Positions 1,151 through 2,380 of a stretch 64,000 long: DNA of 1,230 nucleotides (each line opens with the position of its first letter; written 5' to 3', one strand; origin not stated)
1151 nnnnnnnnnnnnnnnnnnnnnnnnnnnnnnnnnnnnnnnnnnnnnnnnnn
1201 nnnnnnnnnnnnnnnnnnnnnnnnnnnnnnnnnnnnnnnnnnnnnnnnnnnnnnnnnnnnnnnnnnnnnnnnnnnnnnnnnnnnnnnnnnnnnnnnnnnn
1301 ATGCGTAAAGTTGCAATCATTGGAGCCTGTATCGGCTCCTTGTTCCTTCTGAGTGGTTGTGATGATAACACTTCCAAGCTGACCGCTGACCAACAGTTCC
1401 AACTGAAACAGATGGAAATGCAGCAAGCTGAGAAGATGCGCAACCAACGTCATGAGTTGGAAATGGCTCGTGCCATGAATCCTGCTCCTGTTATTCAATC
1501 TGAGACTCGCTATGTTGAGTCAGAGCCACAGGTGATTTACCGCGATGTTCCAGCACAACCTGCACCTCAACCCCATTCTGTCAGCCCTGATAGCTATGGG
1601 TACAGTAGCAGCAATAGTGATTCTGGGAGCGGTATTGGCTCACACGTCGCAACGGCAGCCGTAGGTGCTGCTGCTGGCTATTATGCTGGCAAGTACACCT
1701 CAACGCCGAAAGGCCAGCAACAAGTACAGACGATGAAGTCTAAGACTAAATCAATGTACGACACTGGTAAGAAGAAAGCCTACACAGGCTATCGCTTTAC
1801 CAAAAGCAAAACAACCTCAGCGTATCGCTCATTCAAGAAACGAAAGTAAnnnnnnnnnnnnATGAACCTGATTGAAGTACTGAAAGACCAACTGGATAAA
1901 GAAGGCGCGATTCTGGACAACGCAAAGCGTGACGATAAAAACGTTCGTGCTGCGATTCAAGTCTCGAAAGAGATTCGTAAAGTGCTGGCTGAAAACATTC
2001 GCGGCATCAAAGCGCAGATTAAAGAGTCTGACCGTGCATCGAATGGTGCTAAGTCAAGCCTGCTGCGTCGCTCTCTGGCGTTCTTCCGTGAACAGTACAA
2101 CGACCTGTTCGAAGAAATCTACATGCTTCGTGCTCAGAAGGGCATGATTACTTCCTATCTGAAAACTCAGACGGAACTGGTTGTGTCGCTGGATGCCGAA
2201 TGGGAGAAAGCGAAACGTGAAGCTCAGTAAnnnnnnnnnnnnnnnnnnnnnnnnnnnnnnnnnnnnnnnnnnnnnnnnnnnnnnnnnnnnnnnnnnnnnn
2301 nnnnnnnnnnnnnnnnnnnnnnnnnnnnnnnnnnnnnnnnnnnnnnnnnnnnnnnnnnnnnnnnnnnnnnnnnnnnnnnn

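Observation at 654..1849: Early-region SleB-like cell-wall hydrolase followed by a lipoprotein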

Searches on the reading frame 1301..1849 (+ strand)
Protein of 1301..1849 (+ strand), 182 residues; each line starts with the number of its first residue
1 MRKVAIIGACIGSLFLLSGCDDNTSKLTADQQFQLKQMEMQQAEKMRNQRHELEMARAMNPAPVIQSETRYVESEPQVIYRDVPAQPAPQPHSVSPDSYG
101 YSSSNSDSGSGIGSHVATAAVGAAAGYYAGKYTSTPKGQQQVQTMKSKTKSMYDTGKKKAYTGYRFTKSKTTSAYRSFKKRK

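Call 3: search_protein_families(library=pfam, proteins=[window:1301-1849:+], max_evalue=0.1)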
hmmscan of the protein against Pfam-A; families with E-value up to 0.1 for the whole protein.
window:1301-1849:+ (182 aa): 3 families
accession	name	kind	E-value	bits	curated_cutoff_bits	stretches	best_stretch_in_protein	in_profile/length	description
PF06682.17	SARAF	-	0.018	15.2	30.8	1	59-174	215-311/333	SOCE-associated regulatory factor of calcium homoeostasis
PF13488.11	Gly-zipper_Omp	-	0.025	15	25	0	109-132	14-41/46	Glycine zipper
PF13441.11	Gly-zipper_YMGG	-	0.064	13.4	28.9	0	115-132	3-20/45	YMGG-like Gly-zipper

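Call 4: search_protein_families(library=phrogs, proteins=[window:1301-1849:+], max_evalue=0.01)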
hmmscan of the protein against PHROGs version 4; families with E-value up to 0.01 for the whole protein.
window:1301-1849:+ (182 aa): 1 family
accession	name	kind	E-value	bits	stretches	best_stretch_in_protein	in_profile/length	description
phrog_5101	-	unknown function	0.0022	19.4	0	3-126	3-101/107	-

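Call 15: search_protein_families(library=ncbifam, proteins=[window:1301-1849:+], max_evalue=0.1)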
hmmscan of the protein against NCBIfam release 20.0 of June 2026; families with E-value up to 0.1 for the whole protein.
window:1301-1849:+ (182 aa): 2 families
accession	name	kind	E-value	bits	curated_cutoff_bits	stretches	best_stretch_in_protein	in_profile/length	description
NF053524.1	thylo_ssl2009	equivalog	0.057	14.1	58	0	6-54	20-68/90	ssl2009 family thylakoid membrane protein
NF008437.0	PRK11280.1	equivalog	0.062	13.1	99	0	108-166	88-144/179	hypothetical protein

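Call 25: find_homologous_proteins(query=window:1301-1849:+, max_evalue=0.01)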
Query window:1301-1849:+ (182 aa): 16 proteins with E <= 0.01 among 149 candidates.
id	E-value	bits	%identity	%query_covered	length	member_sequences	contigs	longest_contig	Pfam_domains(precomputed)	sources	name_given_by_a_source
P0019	2.5e-113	394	100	100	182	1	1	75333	-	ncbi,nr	ncbi:hypothetical protein ECO319P1_00027 [Escherichia phage ECO319P1]|nr:hypothetical protein ECO319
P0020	7.8e-113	392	99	100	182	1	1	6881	-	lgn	-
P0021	4.0e-112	390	99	100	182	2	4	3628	-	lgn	-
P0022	5.1e-111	386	98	100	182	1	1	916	-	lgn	-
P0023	4.7e-102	357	90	100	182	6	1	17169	-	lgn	-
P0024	1.4e-101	355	90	100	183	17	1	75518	-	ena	-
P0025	2.2e-75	270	70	100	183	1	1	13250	-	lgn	-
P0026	2.4e-67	244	68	100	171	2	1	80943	-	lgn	-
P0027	3.1e-64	234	69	98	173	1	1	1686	-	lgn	-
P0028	6.2e-47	178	56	94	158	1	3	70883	-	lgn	-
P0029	4.4e-46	175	53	99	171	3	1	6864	-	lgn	-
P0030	4.3e-45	172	52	100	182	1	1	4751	-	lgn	-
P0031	3.9e-40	156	61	79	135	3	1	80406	-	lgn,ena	-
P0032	2.6e-31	127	49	99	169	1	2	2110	-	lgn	-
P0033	1.5e-23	102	44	99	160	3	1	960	-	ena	-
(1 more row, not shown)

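Call 35: search_dna_similar(query=window:1301-1849:+, collection=phages, mode=protein, max_rows=40, max_evalue=0.001)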
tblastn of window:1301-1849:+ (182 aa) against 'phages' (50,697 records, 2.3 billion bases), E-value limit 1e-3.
Records with a match: 4; places in all: 4; records where one place covers at least 80% of the query: 4.
Best place of each record, by identity: 80-90% 4.
By first word of the organism name: Cronobacter 4.
By host as written in the record: Cronobacter sp. 2; Cronobacter sakazakii 2.
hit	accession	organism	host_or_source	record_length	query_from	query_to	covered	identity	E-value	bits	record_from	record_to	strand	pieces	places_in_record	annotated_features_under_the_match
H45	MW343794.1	Cronobacter phage A24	Cronobacter sp.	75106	1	178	98%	87.7%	5e-63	215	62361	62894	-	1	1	hypothetical protein (x2)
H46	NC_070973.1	Cronobacter phage A24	Cronobacter sp.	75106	1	178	98%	87.7%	5e-63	215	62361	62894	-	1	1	hypothetical protein (x2)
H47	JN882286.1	Cronobacter phage vB_CsaP_GAP52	Cronobacter sakazakii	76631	1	178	98%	87.2%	4e-63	215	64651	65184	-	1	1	hypothetical protein (x2)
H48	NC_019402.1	Cronobacter phage vB_CsaP_GAP52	Cronobacter sakazakii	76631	1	178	98%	87.2%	4e-63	215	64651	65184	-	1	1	hypothetical protein (x2)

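Call 49: search_protein_representatives(alignment_id=A1)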
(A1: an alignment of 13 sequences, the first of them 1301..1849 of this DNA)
Query: 13 sequences, 181 profile positions. Proteins with E-value up to 0.001 (for the whole library): 19; up to 1e-10: 5; up to 1e-30: 4. The best 19 are listed.
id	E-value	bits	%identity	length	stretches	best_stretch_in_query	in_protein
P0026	1.1e-79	283.3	-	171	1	1-181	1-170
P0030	2.2e-76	272.5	-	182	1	1-181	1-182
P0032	4.6e-61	222.6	-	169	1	1-180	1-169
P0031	8.0e-54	199.0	-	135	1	37-180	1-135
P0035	1.7e-27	113.2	-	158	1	1-181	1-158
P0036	3.3e-10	56.9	-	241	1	1-130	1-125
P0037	5.4e-08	49.7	-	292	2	1-132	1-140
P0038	9.2e-08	48.9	-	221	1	3-180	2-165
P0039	1.0e-07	48.7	-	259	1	1-157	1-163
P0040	1.6e-06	44.9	-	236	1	1-159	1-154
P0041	8.6e-06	42.5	-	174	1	3-173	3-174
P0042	1.5e-05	41.7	-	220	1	9-159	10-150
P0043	4.4e-05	40.2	-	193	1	5-137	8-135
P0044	2.4e-04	37.8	-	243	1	1-162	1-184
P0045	2.6e-04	37.7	-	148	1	44-133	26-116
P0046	2.6e-04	37.7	-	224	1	1-158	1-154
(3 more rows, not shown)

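Call 52: search_protein_families(library=pfam, proteins=[P0035, P0036, P0037, P0038, P0039, P0040, P0042, P0043, P0044, P0046], max_evalue=0.01)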
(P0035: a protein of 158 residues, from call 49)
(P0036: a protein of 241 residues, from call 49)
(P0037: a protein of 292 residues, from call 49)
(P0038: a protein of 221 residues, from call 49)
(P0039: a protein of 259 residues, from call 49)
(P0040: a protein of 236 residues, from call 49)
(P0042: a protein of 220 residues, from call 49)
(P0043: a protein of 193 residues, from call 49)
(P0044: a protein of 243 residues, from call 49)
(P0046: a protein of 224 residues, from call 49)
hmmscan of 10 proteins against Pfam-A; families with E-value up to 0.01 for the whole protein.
P0035 (158 aa): 0 families

P0036 (241 aa): 1 family
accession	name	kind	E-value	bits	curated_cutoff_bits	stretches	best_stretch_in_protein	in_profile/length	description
PF09849.14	DUF2076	-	0.00051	20.6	38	1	37-204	107-245/265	Uncharacterized protein conserved in bacteria (DUF2076)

P0037 (292 aa): 0 families

P0038 (221 aa): 1 family
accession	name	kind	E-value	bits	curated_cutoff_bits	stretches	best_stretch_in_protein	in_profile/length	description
PF09849.14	DUF2076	-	1.3e-05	25.8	38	1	55-179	109-237/265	Uncharacterized protein conserved in bacteria (DUF2076)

P0039 (259 aa): 0 families

P0040 (236 aa): 2 families
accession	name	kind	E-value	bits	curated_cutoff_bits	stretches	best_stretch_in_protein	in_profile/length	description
PF06682.17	SARAF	-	6.2e-05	23.3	30.8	1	31-181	193-331/333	SOCE-associated regulatory factor of calcium homoeostasis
PF09849.14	DUF2076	-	0.0015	19.1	38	1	52-203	113-241/265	Uncharacterized protein conserved in bacteria (DUF2076)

P0042 (220 aa): 0 families

P0043 (193 aa): 1 family
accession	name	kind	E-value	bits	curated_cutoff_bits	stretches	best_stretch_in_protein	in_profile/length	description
PF06682.17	SARAF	-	0.00014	22.1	30.8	1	49-193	189-333/333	SOCE-associated regulatory factor of calcium homoeostasis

P0044 (243 aa): 0 families

P0046 (224 aa): 0 families

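Call 53: find_encoding_contigs(protein=P0036, flank=5000, max_places=3)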
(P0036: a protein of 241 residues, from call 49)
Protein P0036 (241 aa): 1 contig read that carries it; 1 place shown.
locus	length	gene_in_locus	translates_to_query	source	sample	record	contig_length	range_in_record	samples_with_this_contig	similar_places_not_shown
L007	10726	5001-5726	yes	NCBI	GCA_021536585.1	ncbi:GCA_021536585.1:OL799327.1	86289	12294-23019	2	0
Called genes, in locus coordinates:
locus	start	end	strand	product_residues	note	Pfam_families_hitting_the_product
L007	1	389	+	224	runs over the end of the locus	PF04383:KilA-N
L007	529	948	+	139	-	PF07486:Hydrolase_2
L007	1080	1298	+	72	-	-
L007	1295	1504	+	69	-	-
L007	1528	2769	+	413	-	PF25199:nSTAND_NTPase5 (weak), PF20720:nSTAND3 (faint), PF00004:AAA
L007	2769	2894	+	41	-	-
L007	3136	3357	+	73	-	-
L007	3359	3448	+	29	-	-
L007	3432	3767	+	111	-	PF04352:ProQ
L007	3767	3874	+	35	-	-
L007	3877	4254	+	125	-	-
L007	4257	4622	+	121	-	-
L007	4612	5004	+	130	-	-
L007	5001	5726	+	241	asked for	-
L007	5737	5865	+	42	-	-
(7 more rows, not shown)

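Call 55: find_encoding_contigs(protein=P0038, flank=5000, max_places=2)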
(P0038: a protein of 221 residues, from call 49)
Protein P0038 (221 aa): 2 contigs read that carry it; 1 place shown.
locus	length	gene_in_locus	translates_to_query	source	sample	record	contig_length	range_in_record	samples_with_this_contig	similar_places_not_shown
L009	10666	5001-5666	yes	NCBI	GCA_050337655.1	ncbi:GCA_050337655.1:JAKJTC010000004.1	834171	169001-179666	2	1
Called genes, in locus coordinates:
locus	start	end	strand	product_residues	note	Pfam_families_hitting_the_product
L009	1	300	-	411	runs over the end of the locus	PF04860:Phage_portal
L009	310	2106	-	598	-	PF03354:TerL_ATPase, PF20441:TerL_nuclease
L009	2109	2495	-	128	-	PF05119:Terminase_4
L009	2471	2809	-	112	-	-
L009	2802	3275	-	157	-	-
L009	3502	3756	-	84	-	-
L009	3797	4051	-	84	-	-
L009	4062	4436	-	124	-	-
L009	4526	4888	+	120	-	PF19835:SegE_GIY-YIG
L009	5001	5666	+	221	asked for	PF09849:DUF2076 (weak)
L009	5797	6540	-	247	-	PF05265:DUF723 (faint), PF14311:DUF4379 (faint)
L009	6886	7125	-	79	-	-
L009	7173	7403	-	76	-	-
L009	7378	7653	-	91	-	-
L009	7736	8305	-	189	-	-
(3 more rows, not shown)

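Call 56: find_encoding_contigs(protein=P0043, flank=5000, max_places=2)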
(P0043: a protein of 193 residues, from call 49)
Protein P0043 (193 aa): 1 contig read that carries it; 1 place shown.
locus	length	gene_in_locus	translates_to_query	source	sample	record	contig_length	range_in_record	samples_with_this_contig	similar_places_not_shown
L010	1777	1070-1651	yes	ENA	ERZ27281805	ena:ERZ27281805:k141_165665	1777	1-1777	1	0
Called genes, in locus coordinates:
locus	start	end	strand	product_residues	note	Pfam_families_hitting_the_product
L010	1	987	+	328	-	?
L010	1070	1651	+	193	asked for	-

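Call 70: search_protein_families(library=padloc, proteins=[window:1301-1849:+], max_evalue=0.1)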
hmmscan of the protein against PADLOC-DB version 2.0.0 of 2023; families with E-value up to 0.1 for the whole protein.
window:1301-1849:+ (182 aa): 0 families

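Call 75: predict_structure(alignment_id=A1)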
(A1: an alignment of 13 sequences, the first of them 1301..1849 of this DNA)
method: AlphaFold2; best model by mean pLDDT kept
length: 182 residues; sequences in the alignment: 13
mean_pLDDT: 51.9   pTM: 0.21
mean pLDDT of the five models: 51.9, 51.7, 49.2, 49.2, 46.5
residues with pLDDT >= 90: 0; 70-90: 3; 50-70: 103; < 50: 76
segments of 3 or more residues with pLDDT < 50: 1-3, 12-21, 66-73, 77-102, 104-107, 113-130
pLDDT, mean of each block of 10 residues (from residue 1): 49 48 55 67 68 59 50 48 45 41 44 45 47 55 56 53 52 52 47
secondary structure, 60 per line:
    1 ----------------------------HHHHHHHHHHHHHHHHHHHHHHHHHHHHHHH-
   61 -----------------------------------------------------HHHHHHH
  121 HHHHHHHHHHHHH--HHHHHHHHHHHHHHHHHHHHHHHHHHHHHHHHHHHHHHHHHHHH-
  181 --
elements in order: H29-59 H114-133 H136-179

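Call 92: find_encoding_contigs(protein=P0040, flank=5000, max_places=2)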
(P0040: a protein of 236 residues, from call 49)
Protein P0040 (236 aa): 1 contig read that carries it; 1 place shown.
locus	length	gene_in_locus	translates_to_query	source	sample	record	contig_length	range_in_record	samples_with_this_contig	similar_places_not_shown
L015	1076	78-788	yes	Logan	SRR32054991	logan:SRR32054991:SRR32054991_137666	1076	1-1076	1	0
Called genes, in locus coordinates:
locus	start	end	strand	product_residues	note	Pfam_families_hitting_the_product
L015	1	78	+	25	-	?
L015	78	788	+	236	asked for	-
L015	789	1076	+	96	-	?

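Call 93: find_encoding_contigs(protein=P0046, flank=5000, max_places=2)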
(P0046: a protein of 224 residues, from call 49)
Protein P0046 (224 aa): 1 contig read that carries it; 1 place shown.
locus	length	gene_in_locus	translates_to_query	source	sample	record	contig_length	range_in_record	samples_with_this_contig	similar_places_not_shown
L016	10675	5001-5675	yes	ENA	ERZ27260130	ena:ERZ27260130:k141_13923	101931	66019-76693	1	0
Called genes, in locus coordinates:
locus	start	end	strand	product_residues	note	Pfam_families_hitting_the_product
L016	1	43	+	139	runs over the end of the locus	PF07486:Hydrolase_2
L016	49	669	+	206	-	PF07722:Peptidase_C26, PF00117:GATase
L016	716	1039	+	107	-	-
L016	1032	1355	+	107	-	-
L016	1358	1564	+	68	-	-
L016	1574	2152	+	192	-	-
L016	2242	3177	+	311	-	PF03895:YadA_anchor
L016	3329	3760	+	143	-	PF05099:TerB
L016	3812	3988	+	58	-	-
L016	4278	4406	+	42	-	-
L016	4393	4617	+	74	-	-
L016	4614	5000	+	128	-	-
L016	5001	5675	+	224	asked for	-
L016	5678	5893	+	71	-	-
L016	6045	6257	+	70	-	-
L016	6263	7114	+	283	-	-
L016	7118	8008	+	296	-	PF03741:TerC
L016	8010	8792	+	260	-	-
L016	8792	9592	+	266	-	-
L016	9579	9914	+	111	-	-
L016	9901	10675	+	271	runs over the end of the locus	-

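Call 94: find_encoding_contigs(protein=P0035, flank=5000, max_places=2)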
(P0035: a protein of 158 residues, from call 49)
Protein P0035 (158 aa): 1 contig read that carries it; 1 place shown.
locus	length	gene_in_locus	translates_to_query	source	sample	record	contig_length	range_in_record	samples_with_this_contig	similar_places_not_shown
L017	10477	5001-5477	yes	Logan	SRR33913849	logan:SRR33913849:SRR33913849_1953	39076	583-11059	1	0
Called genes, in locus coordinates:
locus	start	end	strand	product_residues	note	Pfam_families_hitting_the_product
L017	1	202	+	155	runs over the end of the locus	-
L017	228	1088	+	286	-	PF00156:Pribosyltran, PF14572:Pribosyl_synth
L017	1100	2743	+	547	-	PF04095:NAPRTase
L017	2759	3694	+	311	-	PF03741:TerC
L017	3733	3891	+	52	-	-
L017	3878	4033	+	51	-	-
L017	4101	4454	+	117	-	-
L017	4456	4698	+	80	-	-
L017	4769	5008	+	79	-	-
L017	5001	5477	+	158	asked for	-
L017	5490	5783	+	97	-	-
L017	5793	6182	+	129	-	-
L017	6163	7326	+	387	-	-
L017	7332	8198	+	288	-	-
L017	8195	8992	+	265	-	PF14395:COOH-NH2_lig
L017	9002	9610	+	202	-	-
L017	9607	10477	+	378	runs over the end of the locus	PF12224:Amidoligase_2 (weak)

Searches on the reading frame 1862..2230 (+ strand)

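Call 3: search_protein_families(library=pfam, proteins=[window:1862-2230:+], max_evalue=0.1)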
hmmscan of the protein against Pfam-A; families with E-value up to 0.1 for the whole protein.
window:1862-2230:+ (122 aa): 4 families
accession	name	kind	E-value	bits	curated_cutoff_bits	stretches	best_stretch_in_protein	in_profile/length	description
PF16454.10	PI3K_P85_iSH2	-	0.0059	16.7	31.5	1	7-121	22-132/161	Phosphatidylinositol 3-kinase regulatory subunit P85 inter-SH2 domain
PF19499.4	DUF6034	-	0.0073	15.7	27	1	27-102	109-184/481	Family of unknown function (DUF6034)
PF13949.11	ALIX_LYPXL_bnd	-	0.0095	15.7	30.8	1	6-70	76-137/295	ALIX V-shaped domain binding to HIV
PF11129.13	EIAV_Rev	-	0.068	13.8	25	0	16-82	38-99/134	Rev protein of equine infectious anaemia virus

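Call 4: search_protein_families(library=phrogs, proteins=[window:1862-2230:+], max_evalue=0.01)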
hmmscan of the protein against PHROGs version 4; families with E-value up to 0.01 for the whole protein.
window:1862-2230:+ (122 aa): 1 family
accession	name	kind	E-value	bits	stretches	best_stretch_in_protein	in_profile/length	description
phrog_951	-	unknown function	7.1e-12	46.4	1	13-105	10-105/108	-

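Call 15: search_protein_families(library=ncbifam, proteins=[window:1862-2230:+], max_evalue=0.1)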
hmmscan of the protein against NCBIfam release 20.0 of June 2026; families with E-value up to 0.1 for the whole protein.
window:1862-2230:+ (122 aa): 0 families

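Call 70: search_protein_families(library=padloc, proteins=[window:1862-2230:+], max_evalue=0.1)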
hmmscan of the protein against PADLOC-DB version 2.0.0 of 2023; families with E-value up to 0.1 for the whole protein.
window:1862-2230:+ (122 aa): 0 families
